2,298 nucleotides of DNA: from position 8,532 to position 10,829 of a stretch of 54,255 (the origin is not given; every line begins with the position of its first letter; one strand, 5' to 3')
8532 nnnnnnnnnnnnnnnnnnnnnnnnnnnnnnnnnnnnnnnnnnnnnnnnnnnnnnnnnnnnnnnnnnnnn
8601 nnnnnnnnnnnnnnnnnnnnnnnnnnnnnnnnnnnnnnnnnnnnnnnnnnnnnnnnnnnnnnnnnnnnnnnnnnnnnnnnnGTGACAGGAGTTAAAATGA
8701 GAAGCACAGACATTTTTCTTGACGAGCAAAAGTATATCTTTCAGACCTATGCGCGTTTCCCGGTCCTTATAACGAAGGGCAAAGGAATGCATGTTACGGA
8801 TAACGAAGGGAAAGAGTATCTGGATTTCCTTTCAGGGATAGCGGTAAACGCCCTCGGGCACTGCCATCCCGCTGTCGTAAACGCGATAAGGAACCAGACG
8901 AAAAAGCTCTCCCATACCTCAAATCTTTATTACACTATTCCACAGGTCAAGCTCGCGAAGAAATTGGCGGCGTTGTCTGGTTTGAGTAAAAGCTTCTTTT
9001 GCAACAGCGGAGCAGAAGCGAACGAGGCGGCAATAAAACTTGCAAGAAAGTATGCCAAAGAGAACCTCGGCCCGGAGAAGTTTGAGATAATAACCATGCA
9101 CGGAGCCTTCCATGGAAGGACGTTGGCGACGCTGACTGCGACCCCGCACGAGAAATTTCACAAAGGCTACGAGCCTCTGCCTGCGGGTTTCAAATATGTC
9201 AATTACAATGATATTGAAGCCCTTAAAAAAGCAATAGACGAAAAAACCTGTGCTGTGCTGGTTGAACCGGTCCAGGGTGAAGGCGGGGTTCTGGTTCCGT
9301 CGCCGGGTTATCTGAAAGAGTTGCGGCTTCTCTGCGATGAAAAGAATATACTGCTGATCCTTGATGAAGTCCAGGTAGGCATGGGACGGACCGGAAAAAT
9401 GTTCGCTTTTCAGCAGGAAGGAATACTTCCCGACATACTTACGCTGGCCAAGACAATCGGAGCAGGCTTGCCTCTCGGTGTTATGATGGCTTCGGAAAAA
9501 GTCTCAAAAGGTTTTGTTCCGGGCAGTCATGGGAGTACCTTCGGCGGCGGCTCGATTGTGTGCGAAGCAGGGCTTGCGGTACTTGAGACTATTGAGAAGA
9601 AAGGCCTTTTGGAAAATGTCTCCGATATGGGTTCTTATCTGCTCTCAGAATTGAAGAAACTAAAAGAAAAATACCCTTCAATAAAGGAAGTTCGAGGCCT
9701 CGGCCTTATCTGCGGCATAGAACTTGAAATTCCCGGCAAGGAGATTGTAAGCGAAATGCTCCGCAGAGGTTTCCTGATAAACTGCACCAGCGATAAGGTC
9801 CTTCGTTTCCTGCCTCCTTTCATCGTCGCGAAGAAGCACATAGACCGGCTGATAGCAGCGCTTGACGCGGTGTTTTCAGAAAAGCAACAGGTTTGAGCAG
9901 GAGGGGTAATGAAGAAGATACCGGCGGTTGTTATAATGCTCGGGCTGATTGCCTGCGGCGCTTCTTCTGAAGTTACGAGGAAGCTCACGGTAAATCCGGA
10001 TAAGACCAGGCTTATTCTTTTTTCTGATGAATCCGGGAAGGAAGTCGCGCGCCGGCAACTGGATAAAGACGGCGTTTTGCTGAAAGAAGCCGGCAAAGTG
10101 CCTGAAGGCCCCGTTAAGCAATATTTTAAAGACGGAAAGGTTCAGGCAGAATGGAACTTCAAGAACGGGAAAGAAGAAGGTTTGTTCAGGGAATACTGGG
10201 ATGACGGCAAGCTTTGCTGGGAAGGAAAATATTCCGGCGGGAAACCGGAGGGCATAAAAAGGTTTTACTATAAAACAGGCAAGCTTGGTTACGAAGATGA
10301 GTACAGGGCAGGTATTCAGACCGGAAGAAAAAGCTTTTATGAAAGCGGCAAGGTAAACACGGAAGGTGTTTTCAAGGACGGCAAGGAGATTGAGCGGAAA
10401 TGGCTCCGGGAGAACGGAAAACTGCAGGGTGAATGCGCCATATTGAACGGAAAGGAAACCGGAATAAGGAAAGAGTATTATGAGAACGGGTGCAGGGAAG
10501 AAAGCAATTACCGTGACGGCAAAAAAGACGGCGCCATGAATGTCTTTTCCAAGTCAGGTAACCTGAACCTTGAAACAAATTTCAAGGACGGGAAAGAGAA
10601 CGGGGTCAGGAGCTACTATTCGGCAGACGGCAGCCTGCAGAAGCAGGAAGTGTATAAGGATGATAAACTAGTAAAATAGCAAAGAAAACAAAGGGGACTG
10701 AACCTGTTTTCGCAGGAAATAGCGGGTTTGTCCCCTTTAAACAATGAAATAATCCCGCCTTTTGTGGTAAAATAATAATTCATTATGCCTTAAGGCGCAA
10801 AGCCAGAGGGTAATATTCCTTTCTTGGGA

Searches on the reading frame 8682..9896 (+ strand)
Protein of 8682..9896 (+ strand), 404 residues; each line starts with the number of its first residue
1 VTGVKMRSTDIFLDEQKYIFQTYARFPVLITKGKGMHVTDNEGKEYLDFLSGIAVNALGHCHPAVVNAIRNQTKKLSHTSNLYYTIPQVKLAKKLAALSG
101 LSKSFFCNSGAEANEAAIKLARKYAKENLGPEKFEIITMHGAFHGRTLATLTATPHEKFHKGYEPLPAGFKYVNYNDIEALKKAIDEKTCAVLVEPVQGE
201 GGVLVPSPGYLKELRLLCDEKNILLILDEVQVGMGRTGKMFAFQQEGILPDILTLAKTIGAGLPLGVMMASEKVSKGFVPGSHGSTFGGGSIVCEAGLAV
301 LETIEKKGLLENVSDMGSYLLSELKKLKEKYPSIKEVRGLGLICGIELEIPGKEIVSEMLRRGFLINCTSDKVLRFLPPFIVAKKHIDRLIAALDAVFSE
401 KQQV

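Call 72: search_protein_families(library=pfam, proteins=[window:8682-9896:+], max_evalue=0.00001)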
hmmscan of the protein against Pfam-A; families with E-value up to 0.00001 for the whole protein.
window:8682-9896:+ (404 aa): 2 families
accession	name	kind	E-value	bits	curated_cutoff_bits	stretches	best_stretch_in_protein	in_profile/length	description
PF00202.27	Aminotran_3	-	6.9e-126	420.6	30.5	1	23-397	6-402/403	Aminotransferase class-III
PF00155.27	Aminotran_1_2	-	1.5e-06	28.1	19.7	0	74-330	29-289/361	Aminotransferase class I and II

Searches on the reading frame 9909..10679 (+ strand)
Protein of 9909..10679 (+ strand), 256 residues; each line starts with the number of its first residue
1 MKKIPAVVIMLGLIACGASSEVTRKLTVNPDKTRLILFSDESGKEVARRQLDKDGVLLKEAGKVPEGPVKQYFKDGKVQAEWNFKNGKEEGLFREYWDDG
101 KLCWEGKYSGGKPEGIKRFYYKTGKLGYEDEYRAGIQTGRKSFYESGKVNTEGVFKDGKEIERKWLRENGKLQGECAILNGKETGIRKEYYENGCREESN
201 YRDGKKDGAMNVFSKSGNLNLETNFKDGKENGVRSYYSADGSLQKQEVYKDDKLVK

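Call 72: search_protein_families(library=pfam, proteins=[window:9909-10679:+], max_evalue=0.00001)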
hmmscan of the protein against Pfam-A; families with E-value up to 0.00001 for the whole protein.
window:9909-10679:+ (256 aa): 1 family
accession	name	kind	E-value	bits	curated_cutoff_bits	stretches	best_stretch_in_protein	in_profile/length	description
PF07661.19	MORN_2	-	3.4e-21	73.3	29.6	0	66-86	2-22/22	MORN repeat variant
